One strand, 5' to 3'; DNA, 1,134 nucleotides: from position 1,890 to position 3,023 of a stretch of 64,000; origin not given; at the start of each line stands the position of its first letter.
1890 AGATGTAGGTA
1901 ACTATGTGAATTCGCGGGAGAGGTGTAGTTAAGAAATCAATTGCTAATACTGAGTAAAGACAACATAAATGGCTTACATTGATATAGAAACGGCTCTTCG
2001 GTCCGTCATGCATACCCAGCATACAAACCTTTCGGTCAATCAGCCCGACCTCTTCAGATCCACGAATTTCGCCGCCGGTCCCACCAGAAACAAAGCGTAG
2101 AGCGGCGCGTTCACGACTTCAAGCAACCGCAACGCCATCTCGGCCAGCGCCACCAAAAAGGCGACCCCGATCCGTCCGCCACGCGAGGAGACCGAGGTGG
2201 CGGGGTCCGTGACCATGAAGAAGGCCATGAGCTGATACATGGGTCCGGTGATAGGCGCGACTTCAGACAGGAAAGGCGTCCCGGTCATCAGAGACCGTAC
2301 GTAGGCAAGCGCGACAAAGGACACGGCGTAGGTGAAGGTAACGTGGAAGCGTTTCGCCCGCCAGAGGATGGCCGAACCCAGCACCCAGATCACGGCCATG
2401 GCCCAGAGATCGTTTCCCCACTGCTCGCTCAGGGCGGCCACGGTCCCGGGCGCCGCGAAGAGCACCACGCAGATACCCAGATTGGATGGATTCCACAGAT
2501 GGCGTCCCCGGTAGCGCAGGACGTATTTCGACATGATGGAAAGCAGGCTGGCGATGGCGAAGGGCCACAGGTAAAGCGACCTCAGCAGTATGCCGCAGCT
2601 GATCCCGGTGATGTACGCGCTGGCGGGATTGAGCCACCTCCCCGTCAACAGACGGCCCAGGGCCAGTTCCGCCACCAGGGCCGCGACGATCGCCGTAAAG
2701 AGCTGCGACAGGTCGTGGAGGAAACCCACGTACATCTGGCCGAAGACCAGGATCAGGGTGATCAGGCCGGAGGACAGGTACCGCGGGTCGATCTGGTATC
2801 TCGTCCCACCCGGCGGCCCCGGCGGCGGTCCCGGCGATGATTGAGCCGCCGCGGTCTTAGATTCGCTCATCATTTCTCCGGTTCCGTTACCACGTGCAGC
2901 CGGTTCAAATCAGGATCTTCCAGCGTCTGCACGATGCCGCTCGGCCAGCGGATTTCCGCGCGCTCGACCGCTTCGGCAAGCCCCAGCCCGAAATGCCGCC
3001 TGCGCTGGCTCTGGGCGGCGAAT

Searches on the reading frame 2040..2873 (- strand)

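Call 42: search_protein_families(library=pfam, proteins=[window:2040-2873:-], max_evalue=0.001)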
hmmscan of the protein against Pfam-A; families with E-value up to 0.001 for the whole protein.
window:2040-2873:- (277 aa): 1 family
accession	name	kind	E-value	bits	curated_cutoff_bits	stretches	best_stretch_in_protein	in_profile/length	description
PF03116.20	NQR2_RnfD_RnfE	-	2.9e-10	40.4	27.7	2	40-146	26-135/296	NQR2, RnfD, RnfE family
